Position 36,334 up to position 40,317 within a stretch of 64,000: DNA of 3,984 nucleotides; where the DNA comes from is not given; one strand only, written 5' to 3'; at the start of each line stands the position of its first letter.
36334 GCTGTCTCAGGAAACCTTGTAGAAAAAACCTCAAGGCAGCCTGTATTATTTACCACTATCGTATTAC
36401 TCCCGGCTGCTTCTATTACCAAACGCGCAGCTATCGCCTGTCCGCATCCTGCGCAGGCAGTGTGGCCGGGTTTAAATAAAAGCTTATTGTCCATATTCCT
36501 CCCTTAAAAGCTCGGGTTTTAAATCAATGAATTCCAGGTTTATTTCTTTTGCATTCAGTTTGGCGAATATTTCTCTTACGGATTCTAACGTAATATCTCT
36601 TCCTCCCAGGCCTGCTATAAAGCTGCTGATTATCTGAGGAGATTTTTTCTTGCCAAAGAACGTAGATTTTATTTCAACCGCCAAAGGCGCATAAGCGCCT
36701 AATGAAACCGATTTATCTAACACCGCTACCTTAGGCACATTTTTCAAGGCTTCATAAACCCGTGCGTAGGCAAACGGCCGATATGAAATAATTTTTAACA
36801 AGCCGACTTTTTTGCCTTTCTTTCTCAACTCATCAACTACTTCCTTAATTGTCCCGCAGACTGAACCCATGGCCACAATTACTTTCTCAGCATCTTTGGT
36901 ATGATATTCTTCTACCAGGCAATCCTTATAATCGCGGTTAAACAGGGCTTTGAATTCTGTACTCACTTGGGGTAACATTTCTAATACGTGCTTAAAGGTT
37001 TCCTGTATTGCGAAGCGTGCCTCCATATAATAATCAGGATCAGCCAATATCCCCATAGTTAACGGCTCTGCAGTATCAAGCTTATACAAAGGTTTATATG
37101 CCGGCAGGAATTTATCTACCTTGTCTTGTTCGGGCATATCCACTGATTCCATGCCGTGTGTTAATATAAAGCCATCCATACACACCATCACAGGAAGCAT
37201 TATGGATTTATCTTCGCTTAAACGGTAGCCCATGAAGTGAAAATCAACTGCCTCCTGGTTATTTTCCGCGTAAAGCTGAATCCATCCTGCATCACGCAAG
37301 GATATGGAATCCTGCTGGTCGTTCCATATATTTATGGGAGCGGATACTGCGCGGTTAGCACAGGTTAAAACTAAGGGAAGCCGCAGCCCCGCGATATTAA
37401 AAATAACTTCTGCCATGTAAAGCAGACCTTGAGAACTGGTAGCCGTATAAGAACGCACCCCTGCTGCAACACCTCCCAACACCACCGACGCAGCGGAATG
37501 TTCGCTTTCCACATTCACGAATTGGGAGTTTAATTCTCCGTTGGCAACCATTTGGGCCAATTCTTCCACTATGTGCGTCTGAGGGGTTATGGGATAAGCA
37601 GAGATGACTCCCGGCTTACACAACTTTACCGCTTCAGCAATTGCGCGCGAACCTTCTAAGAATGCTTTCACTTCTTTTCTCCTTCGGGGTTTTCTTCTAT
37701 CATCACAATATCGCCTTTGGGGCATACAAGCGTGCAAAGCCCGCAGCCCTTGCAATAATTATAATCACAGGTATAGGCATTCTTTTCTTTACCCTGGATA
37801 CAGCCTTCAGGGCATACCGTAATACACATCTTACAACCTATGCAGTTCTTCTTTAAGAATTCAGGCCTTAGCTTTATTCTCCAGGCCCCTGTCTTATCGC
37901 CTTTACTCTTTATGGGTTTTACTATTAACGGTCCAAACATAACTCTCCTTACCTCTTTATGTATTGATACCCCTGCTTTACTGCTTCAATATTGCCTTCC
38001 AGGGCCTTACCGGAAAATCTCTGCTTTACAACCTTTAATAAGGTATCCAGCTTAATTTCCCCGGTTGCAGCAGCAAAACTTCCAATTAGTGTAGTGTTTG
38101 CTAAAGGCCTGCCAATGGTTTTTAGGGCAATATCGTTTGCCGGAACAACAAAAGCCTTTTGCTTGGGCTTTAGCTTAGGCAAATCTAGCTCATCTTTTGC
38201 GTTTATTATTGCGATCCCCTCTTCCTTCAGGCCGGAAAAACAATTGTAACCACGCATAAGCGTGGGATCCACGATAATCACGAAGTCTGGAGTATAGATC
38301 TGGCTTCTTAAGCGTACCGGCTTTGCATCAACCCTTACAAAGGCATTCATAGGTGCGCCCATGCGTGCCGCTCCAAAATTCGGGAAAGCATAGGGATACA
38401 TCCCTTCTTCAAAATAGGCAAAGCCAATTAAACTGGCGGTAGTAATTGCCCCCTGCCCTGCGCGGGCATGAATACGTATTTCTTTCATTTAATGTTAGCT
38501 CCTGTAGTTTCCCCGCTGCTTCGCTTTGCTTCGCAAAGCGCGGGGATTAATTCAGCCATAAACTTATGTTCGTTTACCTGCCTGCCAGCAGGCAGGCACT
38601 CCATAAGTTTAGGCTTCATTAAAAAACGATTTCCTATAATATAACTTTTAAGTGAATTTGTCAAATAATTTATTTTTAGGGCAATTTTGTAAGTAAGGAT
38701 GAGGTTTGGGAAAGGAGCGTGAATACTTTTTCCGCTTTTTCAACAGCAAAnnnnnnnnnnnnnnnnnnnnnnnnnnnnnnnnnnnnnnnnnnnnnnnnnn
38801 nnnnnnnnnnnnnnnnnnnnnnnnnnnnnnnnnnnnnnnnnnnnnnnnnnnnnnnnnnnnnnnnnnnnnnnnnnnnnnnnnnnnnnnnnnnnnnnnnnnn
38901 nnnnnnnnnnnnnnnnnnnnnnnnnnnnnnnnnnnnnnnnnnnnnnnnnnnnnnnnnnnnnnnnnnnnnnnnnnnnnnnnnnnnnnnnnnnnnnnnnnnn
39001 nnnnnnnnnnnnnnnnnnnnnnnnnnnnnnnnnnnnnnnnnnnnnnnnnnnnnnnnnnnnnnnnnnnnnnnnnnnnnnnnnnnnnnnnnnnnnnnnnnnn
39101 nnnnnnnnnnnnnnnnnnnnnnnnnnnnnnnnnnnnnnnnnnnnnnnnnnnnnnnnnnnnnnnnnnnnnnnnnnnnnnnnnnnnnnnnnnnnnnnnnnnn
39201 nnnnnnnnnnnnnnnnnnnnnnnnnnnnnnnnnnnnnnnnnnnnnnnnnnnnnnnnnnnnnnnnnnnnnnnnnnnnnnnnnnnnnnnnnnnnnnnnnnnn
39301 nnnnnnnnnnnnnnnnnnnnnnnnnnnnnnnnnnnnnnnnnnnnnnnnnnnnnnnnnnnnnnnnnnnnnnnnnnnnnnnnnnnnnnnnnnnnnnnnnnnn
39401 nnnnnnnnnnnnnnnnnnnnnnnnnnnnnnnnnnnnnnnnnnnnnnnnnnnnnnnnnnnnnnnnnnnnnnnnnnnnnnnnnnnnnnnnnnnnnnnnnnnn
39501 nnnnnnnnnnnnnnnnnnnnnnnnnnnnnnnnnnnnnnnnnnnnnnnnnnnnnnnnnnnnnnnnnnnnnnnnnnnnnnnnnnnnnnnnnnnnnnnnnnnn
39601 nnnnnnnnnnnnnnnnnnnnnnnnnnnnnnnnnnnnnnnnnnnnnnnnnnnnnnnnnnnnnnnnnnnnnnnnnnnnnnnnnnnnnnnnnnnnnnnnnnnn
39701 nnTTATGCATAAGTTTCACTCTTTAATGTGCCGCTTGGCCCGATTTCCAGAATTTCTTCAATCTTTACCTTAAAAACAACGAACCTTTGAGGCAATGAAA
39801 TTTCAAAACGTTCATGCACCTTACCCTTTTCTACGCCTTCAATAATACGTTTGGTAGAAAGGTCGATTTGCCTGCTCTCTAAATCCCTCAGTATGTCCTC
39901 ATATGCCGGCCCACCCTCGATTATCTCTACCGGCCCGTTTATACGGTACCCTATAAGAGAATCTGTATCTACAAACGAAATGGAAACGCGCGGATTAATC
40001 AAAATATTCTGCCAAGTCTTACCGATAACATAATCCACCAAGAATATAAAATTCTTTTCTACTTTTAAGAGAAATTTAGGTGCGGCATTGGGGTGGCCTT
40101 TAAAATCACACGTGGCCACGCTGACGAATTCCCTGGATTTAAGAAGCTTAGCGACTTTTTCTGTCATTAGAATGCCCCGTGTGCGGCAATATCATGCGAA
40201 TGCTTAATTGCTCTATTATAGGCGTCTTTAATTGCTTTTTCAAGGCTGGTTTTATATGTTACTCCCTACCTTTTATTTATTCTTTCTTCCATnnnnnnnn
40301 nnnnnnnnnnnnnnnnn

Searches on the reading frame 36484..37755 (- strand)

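Call 12: search_protein_families(library=pfam, proteins=[window:36484-37755:-])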
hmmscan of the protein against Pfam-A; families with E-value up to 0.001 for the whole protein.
window:36484-37755:- (423 aa): 3 families
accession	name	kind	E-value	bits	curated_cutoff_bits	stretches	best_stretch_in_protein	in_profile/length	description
PF01855.24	POR_N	-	3.2e-70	236.9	27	1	42-257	2-222/231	Pyruvate flavodoxin/ferredoxin oxidoreductase, thiamine diP-bdg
PF17147.9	PFOR_II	-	8.4e-29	100.4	27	1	289-393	1-102/102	Pyruvate:ferredoxin oxidoreductase core domain II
PF02780.25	Transketolase_C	-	3.1e-05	24.3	25.9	1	290-371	11-93/124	Transketolase, C-terminal domain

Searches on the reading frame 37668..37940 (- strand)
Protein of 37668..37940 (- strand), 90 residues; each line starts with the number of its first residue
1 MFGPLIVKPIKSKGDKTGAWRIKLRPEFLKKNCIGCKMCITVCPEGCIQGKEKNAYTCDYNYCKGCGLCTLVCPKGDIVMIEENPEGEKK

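Call 12: search_protein_families(library=pfam, proteins=[window:37668-37940:-])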
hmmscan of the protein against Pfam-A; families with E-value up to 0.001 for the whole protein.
window:37668-37940:- (90 aa): 12 families
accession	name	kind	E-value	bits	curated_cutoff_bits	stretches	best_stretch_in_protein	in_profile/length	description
PF00037.32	Fer4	-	1.8e-10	40.6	21.1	2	31-49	6-24/24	4Fe-4S binding domain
PF14697.11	Fer4_21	-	3.6e-10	40.2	35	1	30-78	5-57/59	4Fe-4S dicluster domain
PF12837.12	Fer4_6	-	2.5e-09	37.1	25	1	26-48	2-24/24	4Fe-4S binding domain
PF12797.12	Fer4_2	-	3.7e-09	36.4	24.5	1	26-45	3-22/22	4Fe-4S binding domain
PF12838.12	Fer4_7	-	4.1e-08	34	27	1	32-76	1-51/52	4Fe-4S dicluster domain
PF13237.11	Fer4_10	-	3.1e-07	30.7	25.5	2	30-74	6-53/53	4Fe-4S dicluster domain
PF13187.11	Fer4_9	-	7.1e-07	29.6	27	1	32-76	1-50/52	4Fe-4S dicluster domain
PF12800.12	Fer4_4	-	1.9e-06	28.2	24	0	61-76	2-17/17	4Fe-4S binding domain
PF13484.11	Fer4_16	-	1.4e-05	26.2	30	0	63-80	2-19/66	4Fe-4S double cluster binding domain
PF25160.1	LdpA_Fe-S-bd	-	3.7e-05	23.9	27.6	0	28-50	23-45/49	LdpA Fe-S cluster-binding domain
PF12798.12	Fer4_3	-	0.00013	22.9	27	0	63-76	1-14/15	4Fe-4S binding domain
PF13183.11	Fer4_8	-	0.00071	20.5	27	0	30-46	51-67/68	4Fe-4S dicluster domain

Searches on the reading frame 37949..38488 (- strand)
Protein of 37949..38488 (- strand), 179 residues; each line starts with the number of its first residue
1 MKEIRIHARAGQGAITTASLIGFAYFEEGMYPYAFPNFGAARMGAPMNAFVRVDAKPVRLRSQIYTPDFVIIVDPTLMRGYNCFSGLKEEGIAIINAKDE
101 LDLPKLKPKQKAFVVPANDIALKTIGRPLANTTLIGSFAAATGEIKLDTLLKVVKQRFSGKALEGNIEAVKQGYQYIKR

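Call 12: search_protein_families(library=pfam, proteins=[window:37949-38488:-])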
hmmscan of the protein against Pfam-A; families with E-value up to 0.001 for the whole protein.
window:37949-38488:- (179 aa): 1 family
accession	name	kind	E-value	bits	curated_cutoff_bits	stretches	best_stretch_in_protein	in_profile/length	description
PF01558.24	POR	-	1.7e-38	133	27.4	1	10-175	1-173/173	Pyruvate ferredoxin/flavodoxin oxidoreductase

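Call 34: find_homologous_proteins(query=window:37949-38488:-, max_evalue=1e-30)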
Query window:37949-38488:- (179 aa): 1770 proteins with E <= 1e-30 among 1826 candidates; the best 120 are listed.
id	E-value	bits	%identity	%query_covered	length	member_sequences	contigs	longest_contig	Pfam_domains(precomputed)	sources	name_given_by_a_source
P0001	5.6e-112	389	100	100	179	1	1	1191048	PF01558.26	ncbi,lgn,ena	-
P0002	6.8e-101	353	88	100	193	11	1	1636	PF01558.26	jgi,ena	-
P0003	8.5e-99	346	87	100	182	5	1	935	PF01558.26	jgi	-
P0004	1.4e-98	346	87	99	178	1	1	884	PF01558.26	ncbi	-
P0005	2.4e-96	338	83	100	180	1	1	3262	PF01558.26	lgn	-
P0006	3.6e-96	338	84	99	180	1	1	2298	PF01558.26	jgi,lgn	jgi:pyruvate ferredoxin oxidoreductase gamma subunit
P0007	4.3e-96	338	85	99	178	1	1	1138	PF01558.26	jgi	jgi:pyruvate ferredoxin oxidoreductase gamma subunit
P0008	7.8e-96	337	84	100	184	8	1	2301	PF01558.26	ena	-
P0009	8.5e-96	337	83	100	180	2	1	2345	PF01558.26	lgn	-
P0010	1.8e-95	336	82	100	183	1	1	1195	PF01558.26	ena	-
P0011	6.2e-95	334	81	100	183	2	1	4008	PF01558.26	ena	-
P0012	6.5e-95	334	83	100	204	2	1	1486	PF01558.26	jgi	-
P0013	6.8e-95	334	80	100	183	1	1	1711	PF01558.26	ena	-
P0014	9.4e-95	333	82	100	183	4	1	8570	PF01558.26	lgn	-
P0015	7.2e-94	330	82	100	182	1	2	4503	PF01558.26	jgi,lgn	-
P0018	3.5e-93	328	81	100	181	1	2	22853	PF01558.26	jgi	jgi:pyruvate ferredoxin oxidoreductase gamma subunit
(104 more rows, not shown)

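Call 35: find_encoding_contigs(protein=P0002, flank=1500, max_places=3)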
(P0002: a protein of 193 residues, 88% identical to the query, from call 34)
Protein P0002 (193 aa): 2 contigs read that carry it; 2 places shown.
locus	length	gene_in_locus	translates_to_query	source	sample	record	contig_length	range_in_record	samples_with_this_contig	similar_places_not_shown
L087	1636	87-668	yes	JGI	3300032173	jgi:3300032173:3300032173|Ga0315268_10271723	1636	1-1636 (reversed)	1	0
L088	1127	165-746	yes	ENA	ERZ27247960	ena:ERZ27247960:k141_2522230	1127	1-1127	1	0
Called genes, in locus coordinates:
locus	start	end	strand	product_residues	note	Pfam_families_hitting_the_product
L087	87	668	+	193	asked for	PF01558:POR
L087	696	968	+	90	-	PF00037:Fer4 (faint), PF12797:Fer4_2 (faint), PF12837:Fer4_6 (faint), PF14697:Fer4_21, PF12800:Fer4_4 (faint), PF12838:Fer4_7 (weak), PF13187:Fer4_9 (weak)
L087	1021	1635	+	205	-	?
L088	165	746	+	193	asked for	PF01558:POR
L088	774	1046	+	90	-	PF00037:Fer4 (faint), PF12797:Fer4_2 (faint), PF12837:Fer4_6 (faint), PF14697:Fer4_21, PF12800:Fer4_4 (faint), PF12838:Fer4_7 (weak), PF13187:Fer4_9 (weak)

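Call 36: find_encoding_contigs(protein=P0005, flank=1500, max_places=3)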
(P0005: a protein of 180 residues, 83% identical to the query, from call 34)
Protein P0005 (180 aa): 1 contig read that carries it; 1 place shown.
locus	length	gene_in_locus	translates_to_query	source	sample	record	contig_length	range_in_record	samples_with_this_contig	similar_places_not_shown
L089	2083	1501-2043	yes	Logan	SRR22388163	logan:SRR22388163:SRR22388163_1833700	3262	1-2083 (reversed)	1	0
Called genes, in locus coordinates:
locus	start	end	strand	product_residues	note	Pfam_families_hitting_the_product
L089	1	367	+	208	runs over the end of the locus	PF02589:LUD_dom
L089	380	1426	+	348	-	-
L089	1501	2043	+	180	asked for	PF01558:POR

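Call 37: find_encoding_contigs(protein=P0014, flank=1500, max_places=3)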
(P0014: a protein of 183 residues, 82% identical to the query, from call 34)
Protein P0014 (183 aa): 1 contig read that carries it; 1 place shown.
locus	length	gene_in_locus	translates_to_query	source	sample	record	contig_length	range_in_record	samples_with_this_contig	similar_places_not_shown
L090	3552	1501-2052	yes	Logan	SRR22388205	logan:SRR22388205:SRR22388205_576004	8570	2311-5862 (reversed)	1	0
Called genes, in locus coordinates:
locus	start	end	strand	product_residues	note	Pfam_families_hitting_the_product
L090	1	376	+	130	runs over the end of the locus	-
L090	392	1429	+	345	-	-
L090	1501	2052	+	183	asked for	PF01558:POR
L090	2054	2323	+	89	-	PF00037:Fer4 (faint), PF12797:Fer4_2 (faint), PF12837:Fer4_6 (faint), PF14697:Fer4_21, PF12838:Fer4_7 (weak)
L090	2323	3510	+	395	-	PF01855:POR_N, PF17147:PFOR_II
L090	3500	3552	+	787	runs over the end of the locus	?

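Call 38: find_encoding_contigs(protein=P0018, flank=1500, max_places=3)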
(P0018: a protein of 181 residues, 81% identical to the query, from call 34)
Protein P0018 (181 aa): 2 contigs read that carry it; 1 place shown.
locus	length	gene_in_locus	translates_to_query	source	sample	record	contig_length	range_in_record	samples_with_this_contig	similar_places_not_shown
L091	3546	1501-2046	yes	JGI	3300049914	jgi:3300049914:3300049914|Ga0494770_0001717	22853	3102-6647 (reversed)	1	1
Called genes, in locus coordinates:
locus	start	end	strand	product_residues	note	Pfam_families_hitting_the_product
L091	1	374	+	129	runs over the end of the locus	-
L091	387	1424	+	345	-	-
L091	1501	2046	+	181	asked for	PF01558:POR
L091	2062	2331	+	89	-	PF13187:Fer4_9 (faint), PF00037:Fer4 (faint), PF12797:Fer4_2 (faint), PF12837:Fer4_6 (faint), PF13237:Fer4_10 (faint), PF14697:Fer4_21, PF12838:Fer4_7 (weak)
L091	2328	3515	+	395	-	PF01855:POR_N, PF02780:Transketolase_C (faint), PF17147:PFOR_II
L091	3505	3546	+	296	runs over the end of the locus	PF02775:TPP_enzyme_C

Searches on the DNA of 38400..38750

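Call 9: search_rna_families(source=window, start=38400, end=38750, threshold=evalue, max_evalue=10)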
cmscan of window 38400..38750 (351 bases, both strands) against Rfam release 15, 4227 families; matches with E-value up to 10: 1.
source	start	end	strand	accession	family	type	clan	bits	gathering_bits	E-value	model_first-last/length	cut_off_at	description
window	38460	38541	+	RF01194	sn2903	Gene; snRNA; snoRNA; CD-box;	CL00066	18.2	50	0.13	1-91/91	no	Small nucleolar RNA sn2903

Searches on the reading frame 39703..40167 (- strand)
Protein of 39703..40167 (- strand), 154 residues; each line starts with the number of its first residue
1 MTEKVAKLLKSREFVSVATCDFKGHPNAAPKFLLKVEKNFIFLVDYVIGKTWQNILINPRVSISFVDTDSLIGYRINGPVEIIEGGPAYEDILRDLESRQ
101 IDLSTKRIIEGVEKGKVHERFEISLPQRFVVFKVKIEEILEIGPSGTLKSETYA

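Call 12: search_protein_families(library=pfam, proteins=[window:39703-40167:-])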
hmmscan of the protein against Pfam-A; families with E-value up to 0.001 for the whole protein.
window:39703-40167:- (154 aa): 1 family
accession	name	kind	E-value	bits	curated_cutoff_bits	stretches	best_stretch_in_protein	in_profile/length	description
PF01243.27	PNPOx_N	-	8.7e-17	62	28.1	1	1-140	1-117/120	Pyridoxamine 5'-phosphate oxidase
